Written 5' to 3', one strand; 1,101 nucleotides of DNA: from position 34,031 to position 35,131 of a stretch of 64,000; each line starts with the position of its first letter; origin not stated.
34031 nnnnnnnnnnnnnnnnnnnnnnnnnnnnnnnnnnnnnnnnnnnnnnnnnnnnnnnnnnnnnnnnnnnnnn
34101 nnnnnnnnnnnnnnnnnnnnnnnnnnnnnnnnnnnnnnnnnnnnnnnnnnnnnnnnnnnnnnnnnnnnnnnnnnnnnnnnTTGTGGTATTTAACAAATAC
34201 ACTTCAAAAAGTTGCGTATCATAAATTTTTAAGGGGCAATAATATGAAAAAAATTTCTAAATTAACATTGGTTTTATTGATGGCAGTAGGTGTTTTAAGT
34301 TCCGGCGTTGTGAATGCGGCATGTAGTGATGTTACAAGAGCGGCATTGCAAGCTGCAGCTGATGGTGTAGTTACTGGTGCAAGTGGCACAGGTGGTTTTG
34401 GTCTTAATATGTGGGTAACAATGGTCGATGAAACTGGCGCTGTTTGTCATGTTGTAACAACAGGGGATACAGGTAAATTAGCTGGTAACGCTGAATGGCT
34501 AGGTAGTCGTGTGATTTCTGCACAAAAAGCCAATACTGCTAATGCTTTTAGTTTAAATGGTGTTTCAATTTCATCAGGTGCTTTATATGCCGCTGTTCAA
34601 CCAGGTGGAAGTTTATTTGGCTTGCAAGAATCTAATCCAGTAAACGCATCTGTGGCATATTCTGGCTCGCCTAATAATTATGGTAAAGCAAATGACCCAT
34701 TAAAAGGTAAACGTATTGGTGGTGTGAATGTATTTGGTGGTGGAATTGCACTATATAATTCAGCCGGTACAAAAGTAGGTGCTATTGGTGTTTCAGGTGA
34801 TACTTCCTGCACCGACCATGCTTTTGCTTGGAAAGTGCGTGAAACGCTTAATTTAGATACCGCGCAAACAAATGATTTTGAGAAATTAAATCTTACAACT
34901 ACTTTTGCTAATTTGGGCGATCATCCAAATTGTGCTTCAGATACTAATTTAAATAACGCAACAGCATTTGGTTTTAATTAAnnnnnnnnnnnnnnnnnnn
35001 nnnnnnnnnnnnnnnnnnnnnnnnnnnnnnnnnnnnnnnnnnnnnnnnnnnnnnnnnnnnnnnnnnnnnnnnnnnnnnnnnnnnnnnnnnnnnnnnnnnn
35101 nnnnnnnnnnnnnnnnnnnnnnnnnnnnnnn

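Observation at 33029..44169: Cluster 1: complete non-canonical type-IV-filament / T2SS-like machine carried on the island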

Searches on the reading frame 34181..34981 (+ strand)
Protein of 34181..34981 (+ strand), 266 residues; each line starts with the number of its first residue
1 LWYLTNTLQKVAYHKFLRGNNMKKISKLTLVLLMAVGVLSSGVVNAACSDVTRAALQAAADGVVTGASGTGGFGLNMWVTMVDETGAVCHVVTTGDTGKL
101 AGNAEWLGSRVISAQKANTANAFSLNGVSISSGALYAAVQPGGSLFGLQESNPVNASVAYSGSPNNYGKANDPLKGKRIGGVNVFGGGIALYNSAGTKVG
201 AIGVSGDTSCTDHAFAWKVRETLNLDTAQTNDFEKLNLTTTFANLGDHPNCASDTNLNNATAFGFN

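Call 4: search_protein_families(library=pfam, proteins=[window:34181-34981:+], max_evalue=0.01)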
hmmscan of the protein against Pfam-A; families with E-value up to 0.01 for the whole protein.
window:34181-34981:+ (266 aa): 1 family
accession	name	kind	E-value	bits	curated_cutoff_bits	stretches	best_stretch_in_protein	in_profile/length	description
PF03928.20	HbpS-like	-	2e-09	38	25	1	74-217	21-124/128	Haem degrading protein HbpS-like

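Call 5: search_protein_families(library=ncbifam, proteins=[window:34181-34981:+], max_evalue=0.01)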
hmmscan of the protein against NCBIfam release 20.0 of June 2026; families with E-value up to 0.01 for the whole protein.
window:34181-34981:+ (266 aa): 0 families

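Call 76: find_homologous_proteins(query=window:34244-34978:+)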
Query window:34244-34978:+ (245 aa): 8000 proteins with E <= 0.001 among 8000 candidates; the best 120 are listed.
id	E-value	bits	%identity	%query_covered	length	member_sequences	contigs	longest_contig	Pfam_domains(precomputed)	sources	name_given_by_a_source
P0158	7.5e-152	522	99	100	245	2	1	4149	PF03928.21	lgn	-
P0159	1.3e-111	390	76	100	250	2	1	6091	PF03928.21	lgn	-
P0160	2.1e-111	389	76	100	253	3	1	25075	PF03928.21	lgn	-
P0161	1.9e-109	383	74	100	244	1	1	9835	PF03928.21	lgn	-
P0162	2.4e-108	379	75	100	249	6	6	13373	PF03928.21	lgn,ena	-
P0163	8.0e-106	371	72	100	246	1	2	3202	PF03928.21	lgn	-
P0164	3.1e-104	366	72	100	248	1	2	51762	PF03928.21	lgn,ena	-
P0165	1.9e-103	363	72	100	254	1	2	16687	PF03928.21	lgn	-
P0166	8.3e-103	361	75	100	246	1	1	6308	PF03928.21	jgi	-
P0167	3.9e-100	352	71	100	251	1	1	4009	PF03928.21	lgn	-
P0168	1.3e-98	347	68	99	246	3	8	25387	PF03928.21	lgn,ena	-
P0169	6.4e-98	345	67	99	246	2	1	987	PF03928.21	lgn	-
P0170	8.8e-98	345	72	90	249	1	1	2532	PF03928.21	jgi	jgi:uncharacterized protein GlcG (DUF336 family)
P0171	5.8e-97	342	70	100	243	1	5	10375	PF03928.21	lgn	-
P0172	1.6e-96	340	67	99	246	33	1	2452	PF03928.21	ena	-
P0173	9.4e-96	338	67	99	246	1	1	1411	PF03928.21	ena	-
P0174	2.8e-95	336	70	98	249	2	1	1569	PF03928.21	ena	-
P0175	5.9e-95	335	70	100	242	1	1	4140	PF03928.21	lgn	-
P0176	1.3e-94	334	69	95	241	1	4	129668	PF03928.21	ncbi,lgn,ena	-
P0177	2.3e-94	333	67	98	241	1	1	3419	PF03928.21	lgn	-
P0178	3.4e-94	333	66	99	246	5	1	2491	PF03928.21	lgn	-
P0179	4.7e-94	332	69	98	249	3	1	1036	PF03928.21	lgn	-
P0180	5.3e-94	332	68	100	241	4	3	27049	PF03928.21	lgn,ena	-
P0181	5.6e-94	332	67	100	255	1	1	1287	PF03928.21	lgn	-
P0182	5.7e-94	332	67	100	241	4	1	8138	PF03928.21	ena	-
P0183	2.0e-93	330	68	96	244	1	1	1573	PF03928.21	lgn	-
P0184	3.2e-93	330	67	99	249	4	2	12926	PF03928.21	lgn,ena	-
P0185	5.6e-93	329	68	99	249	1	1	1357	PF03928.21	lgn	-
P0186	2.7e-92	327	67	92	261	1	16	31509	PF03928.21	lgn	-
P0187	4.6e-92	326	68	93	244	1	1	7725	PF03928.21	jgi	-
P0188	6.7e-92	325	65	99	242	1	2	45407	PF03928.21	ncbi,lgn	ncbi:MAG: GlcG/HbpS family heme-binding protein [Methylophilaceae bacterium]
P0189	7.9e-92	325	72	91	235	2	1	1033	PF03928.21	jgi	jgi:uncharacterized protein GlcG (DUF336 family)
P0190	2.5e-91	323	67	92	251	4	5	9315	PF03928.21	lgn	-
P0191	7.4e-91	322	67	99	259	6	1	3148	PF03928.21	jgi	-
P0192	4.1e-90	320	65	100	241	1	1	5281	PF03928.21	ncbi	-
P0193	4.4e-90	319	65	96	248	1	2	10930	PF03928.21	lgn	-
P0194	4.8e-90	319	67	93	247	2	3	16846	PF03928.21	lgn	-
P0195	1.5e-89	318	64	99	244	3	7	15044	PF03928.21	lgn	-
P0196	1.8e-89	317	66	98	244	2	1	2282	PF03928.21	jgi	jgi:uncharacterized protein GlcG (DUF336 family)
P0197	2.0e-89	317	66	99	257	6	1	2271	PF03928.21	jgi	jgi:uncharacterized protein GlcG (DUF336 family)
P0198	1.9e-88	314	63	98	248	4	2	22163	PF03928.21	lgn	-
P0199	2.0e-88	314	66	94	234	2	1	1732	PF03928.21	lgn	-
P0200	2.6e-88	314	75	81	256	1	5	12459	PF03928.21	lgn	-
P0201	5.1e-88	313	68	91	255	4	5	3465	PF03928.21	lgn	-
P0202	8.7e-88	312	63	100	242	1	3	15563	PF03928.21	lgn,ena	-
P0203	2.0e-87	311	63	99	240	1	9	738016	PF03928.21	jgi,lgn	-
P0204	3.2e-87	310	65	100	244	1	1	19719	PF03928.21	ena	-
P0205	3.6e-87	310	62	99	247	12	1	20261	PF03928.21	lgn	-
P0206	5.9e-87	309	62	100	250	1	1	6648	PF03928.21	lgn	-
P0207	6.3e-87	309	66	96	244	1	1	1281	PF03928.21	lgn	-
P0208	6.4e-87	309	68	84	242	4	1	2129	PF03928.21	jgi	jgi:uncharacterized protein GlcG (DUF336 family)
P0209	9.1e-87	309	62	100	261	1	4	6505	PF03928.21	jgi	jgi:uncharacterized protein GlcG (DUF336 family)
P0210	1.1e-86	308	66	94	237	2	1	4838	PF03928.21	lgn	-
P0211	1.1e-86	308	67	96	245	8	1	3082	PF03928.21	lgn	-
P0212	1.2e-86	308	67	83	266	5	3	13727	PF03928.21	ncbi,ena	-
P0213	1.3e-86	308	66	95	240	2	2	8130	PF03928.21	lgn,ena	-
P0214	3.6e-86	307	64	91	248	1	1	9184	PF03928.21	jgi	jgi:uncharacterized protein GlcG (DUF336 family)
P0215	3.8e-86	307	67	85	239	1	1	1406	PF03928.21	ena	-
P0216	4.0e-86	306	65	92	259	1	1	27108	PF03928.21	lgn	-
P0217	4.6e-86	306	66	92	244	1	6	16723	PF03928.21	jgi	jgi:uncharacterized protein GlcG (DUF336 family)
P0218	1.3e-85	305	67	85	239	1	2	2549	PF03928.21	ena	-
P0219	1.6e-85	305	65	93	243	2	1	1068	PF03928.21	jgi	jgi:uncharacterized protein GlcG (DUF336 family)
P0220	1.8e-85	304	67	89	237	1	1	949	PF03928.21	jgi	jgi:uncharacterized protein GlcG (DUF336 family)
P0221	2.2e-85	304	67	85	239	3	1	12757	PF03928.21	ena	-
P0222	2.7e-85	304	64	93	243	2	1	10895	PF03928.21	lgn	-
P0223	4.6e-85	303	65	93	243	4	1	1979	PF03928.21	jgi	jgi:uncharacterized protein GlcG (DUF336 family)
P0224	5.2e-85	303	64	94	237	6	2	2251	PF03928.21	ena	-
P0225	7.1e-85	302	65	93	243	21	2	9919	PF03928.21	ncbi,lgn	-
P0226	1.2e-84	302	64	93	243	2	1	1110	PF03928.21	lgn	-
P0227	1.5e-84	301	63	95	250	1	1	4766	PF03928.21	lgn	-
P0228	1.8e-84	301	64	93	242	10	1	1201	PF03928.21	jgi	jgi:uncharacterized protein GlcG (DUF336 family)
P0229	1.9e-84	301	61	98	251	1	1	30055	PF03928.21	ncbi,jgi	-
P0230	3.2e-84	300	64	93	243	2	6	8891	PF03928.21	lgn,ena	-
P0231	3.7e-84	300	65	92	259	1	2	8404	PF03928.21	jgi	jgi:uncharacterized protein GlcG (DUF336 family)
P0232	4.1e-84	300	61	100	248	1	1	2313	PF03928.21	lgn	-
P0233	6.4e-84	299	64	92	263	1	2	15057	PF03928.21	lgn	-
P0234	6.8e-84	299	64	98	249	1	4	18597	PF03928.21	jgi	jgi:uncharacterized protein GlcG (DUF336 family)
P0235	1.3e-83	298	62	98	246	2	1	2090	PF03928.21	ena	-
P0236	1.4e-83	298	63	92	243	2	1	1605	PF03928.21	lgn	-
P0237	1.4e-83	298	63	92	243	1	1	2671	PF03928.21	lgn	-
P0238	2.0e-83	298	59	100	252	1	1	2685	PF03928.21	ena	-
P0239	2.1e-83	298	64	91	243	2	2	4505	PF03928.21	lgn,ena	-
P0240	4.3e-83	297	62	95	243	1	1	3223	PF03928.21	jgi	jgi:uncharacterized protein GlcG (DUF336 family)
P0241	5.7e-83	296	64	93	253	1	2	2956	PF03928.21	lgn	-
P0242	7.6e-83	296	63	93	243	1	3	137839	PF03928.21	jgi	-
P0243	8.0e-83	296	63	97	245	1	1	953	PF03928.21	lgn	-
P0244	9.1e-83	295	62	93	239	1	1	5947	PF03928.21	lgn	-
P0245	9.6e-83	295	64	92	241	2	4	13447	PF03928.21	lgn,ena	-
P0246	1.2e-82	295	63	92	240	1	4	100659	PF03928.21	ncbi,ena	-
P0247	1.5e-82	295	64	93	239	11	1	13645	PF03928.21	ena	-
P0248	2.7e-82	294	72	82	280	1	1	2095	PF03928.21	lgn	-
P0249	5.7e-82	293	62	93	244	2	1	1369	PF03928.21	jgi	jgi:uncharacterized protein GlcG (DUF336 family)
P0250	6.7e-82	293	65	92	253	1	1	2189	PF03928.21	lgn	-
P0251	8.1e-82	292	59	100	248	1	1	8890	PF03928.21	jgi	jgi:uncharacterized protein GlcG (DUF336 family)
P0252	1.2e-81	292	62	93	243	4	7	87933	PF03928.21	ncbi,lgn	-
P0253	1.7e-81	291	60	98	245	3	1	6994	PF03928.21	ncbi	-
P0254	2.5e-81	291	63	93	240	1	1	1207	PF03928.21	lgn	-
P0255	3.4e-81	290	62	98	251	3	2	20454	PF03928.21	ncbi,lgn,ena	-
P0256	3.4e-81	290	63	92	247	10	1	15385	PF03928.21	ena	-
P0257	8.9e-81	289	60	98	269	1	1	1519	PF03928.21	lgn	-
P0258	1.3e-80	288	58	100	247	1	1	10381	PF03928.21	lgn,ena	-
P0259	1.3e-80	288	64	93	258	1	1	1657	PF03928.21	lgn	-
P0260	1.5e-80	288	60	100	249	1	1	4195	PF03928.21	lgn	-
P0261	1.9e-80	288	62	99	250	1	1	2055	PF03928.21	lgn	-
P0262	4.2e-80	287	63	94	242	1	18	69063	PF03928.21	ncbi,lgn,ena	-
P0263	6.4e-80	286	62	98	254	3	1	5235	PF03928.21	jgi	jgi:uncharacterized protein GlcG (DUF336 family)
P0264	9.8e-80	286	61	93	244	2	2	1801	PF03928.21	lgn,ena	-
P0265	1.1e-79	285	61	98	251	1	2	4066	PF03928.21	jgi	jgi:uncharacterized protein GlcG (DUF336 family)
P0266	1.3e-79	285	62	93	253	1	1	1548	PF03928.21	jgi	-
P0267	1.6e-79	285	62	90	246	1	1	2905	PF03928.21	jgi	jgi:uncharacterized protein GlcG (DUF336 family)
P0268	1.8e-79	285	62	93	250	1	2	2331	PF03928.21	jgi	jgi:uncharacterized protein GlcG (DUF336 family)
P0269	1.9e-79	285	62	95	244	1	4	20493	PF03928.21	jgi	jgi:uncharacterized protein GlcG (DUF336 family)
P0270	3.3e-79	284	62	89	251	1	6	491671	PF03928.21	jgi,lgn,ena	-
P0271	4.0e-79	284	62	94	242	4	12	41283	PF03928.21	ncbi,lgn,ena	-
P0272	8.4e-78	279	58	100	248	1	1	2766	PF03928.21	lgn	-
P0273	9.6e-78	279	60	100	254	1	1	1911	PF03928.21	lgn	-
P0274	4.0e-77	277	67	85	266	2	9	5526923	PF03928.21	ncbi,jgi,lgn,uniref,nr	ncbi:GlcG/HbpS family heme-binding protein [Methylomonas sp. MED-D]|uniref:Heme-binding protein n=1 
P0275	4.5e-77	277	62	93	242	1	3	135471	PF03928.21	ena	-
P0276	1.1e-76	276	62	92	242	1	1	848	PF03928.21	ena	-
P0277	1.2e-76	275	59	96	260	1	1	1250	PF03928.21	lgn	-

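Call 77: find_encoding_contigs(protein=P0274, flank=10000, max_places=3)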
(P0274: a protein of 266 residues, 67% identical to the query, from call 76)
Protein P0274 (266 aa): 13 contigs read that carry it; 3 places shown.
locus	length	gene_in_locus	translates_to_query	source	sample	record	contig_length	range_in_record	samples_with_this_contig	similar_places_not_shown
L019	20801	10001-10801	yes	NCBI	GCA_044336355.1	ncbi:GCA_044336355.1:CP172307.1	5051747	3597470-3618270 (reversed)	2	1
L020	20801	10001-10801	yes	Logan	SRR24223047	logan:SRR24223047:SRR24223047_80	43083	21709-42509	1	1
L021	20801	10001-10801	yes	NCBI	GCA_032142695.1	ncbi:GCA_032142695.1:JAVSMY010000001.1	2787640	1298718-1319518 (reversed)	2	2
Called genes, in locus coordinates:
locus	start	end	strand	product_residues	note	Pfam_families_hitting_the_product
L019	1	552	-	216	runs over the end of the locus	PF00596:Aldolase_II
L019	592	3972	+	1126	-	PF12795:MscS_porin, PF12794:MscS_TM, PF21088:MS_channel_1st, PF00924:MS_channel_2nd, PF21082:MS_channel_3rd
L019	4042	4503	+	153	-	PF22811:Zn_ribbon_NrdR, PF03477:ATP-cone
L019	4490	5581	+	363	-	PF00383:dCMP_cyt_deam_1, PF14437:MafB19-deam (weak), PF01872:RibD_C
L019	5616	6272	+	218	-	PF00677:Lum_binding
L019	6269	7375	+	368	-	PF00926:DHBP_synthase, PF00925:GTP_cyclohydro2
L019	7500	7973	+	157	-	PF00885:DMRL_synthase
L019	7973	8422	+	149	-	PF01029:NusB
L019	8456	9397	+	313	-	PF00586:AIRS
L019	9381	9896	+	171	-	PF04608:PgpA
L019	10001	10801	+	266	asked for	PF03928:HbpS-like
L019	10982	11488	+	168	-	PF13646:HEAT_2, PF02985:HEAT (faint), PF13646:HEAT_2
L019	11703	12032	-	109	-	-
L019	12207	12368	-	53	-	-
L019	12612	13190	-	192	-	PF00072:Response_reg, PF03861:ANTAR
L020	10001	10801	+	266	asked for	PF03928:HbpS-like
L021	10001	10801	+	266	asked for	PF03928:HbpS-like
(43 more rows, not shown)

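Call 78: find_encoding_contigs(protein=P0203, flank=10000, max_places=2)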
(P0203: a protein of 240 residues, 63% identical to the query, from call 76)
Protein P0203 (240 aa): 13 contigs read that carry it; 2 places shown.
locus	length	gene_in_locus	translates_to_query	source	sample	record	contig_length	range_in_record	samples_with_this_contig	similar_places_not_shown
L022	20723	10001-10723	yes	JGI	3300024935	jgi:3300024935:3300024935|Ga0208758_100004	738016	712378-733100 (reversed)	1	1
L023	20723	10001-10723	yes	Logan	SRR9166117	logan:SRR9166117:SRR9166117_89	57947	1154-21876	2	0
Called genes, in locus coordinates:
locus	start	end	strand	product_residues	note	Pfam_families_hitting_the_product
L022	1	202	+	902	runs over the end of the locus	PF04760:IF2_N (weak), PF08364:IF2_assoc, PF04760:IF2_N, PF00009:GTP_EFTU, PF00071:Ras (weak), PF01926:MMR_HSR1, PF22042:EF-G_D2, PF11987:IF-2, +1 more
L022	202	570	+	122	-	PF02033:RBFA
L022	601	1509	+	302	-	PF01509:TruB_N, PF16198:TruB_C_2, PF09157:TruB-C_2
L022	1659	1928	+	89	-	PF00312:Ribosomal_S15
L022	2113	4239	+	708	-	PF01138:RNase_PH, PF03725:RNase_PH_C, PF03726:PNPase, PF01138:RNase_PH, PF00013:KH_1, PF00575:S1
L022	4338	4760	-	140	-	PF21157:DksA_N, PF01258:zf-dskA_traR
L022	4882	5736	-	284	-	PF00763:THF_DHG_CYH, PF02882:THF_DHG_CYH_C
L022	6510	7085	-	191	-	PF00589:Phage_integrase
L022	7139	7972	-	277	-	PF18864:AbiTii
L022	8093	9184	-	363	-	PF01381:HTH_3, PF06114:Peptidase_M78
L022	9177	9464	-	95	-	-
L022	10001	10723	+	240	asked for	PF03928:HbpS-like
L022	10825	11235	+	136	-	PF07963:N_methyl, PF08334:T2SSG, PF22434:PilW_C (weak)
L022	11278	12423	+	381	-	PF00482:T2SSF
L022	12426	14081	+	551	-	PF00437:T2SSE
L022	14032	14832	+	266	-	-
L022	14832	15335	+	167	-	-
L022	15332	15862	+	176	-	-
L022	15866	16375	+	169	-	-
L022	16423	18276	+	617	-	PF07660:STN (weak), PF03958:Secretin_N, PF00263:Secretin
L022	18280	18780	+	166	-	-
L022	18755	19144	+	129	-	PF07963:N_methyl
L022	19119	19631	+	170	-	-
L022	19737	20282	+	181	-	-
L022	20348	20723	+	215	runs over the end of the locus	PF00196:GerE, PF08281:Sigma70_r4_2 (weak), PF04545:Sigma70_r4 (faint)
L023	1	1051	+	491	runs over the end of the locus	PF08529:NusA_N, PF00575:S1 (weak), PF13184:KH_NusA_1st, PF26594:KH_NusA_2nd, PF14520:HHH_5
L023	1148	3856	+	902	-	PF04760:IF2_N (weak), PF08364:IF2_assoc, PF04760:IF2_N, PF00009:GTP_EFTU, PF00071:Ras (weak), PF01926:MMR_HSR1, PF22042:EF-G_D2, PF11987:IF-2, +1 more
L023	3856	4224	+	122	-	PF02033:RBFA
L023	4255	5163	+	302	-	PF01509:TruB_N, PF16198:TruB_C_2, PF09157:TruB-C_2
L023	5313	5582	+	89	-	PF00312:Ribosomal_S15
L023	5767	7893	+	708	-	PF01138:RNase_PH, PF03725:RNase_PH_C, PF03726:PNPase, PF01138:RNase_PH, PF00013:KH_1, PF00575:S1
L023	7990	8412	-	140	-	PF21157:DksA_N, PF01258:zf-dskA_traR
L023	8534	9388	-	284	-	PF00763:THF_DHG_CYH, PF02882:THF_DHG_CYH_C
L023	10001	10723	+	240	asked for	PF03928:HbpS-like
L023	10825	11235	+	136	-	PF07963:N_methyl, PF08334:T2SSG, PF22434:PilW_C (weak)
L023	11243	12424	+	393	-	PF00482:T2SSF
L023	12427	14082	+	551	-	PF00437:T2SSE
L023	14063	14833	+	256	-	-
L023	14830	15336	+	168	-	-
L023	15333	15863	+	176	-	-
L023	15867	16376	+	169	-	-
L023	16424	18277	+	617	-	PF07660:STN (weak), PF03958:Secretin_N, PF00263:Secretin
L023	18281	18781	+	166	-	-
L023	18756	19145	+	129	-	PF07963:N_methyl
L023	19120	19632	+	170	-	-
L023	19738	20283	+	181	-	-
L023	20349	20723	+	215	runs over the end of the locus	PF00196:GerE, PF08281:Sigma70_r4_2 (weak), PF04545:Sigma70_r4 (faint)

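Call 97: find_encoding_contigs(protein=P0158, flank=5000, max_places=3)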
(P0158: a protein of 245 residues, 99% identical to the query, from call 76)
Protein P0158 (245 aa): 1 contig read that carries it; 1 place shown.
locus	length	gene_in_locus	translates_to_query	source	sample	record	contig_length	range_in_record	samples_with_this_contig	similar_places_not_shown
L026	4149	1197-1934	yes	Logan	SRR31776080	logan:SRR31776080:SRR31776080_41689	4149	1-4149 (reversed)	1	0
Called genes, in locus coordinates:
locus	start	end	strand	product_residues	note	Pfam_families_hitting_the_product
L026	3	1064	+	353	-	?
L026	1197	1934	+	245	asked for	PF03928:HbpS-like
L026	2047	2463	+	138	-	PF07963:N_methyl, PF08334:T2SSG, PF22434:PilW_C (weak)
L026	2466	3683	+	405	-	PF00482:T2SSF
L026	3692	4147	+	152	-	?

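Call 102: search_solved_structures(query=window:34244-34978:+, max_evalue=1)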
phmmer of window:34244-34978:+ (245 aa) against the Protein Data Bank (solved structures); distinct sequences matched with E-value up to 1: 5.
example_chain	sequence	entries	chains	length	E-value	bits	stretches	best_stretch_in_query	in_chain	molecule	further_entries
6bws_A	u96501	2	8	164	7.8e-06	28.9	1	82-192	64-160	Glycolate utilization protein | Efga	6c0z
2a2l_A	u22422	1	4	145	0.015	18.2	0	99-132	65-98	unknown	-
6nkc_A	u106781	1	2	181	0.03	17.2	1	30-137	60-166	Lipase, Lip_vut1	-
5cx7_A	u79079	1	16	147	0.23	14.3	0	159-206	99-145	ATP:cob(I)alamin adenosyltransferase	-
9ejf_H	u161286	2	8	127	0.41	13.5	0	175-220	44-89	NCS.1.1 Heavy Chain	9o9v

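Call 104: search_solved_structures(query=window:34244-34978:+, max_evalue=0.001, show_alignments=1)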
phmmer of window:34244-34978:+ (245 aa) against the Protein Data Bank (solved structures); distinct sequences matched with E-value up to 0.001: 1.
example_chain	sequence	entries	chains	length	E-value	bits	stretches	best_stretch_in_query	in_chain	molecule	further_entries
6bws_A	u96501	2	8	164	7.8e-06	28.9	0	82-192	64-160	Glycolate utilization protein | Efga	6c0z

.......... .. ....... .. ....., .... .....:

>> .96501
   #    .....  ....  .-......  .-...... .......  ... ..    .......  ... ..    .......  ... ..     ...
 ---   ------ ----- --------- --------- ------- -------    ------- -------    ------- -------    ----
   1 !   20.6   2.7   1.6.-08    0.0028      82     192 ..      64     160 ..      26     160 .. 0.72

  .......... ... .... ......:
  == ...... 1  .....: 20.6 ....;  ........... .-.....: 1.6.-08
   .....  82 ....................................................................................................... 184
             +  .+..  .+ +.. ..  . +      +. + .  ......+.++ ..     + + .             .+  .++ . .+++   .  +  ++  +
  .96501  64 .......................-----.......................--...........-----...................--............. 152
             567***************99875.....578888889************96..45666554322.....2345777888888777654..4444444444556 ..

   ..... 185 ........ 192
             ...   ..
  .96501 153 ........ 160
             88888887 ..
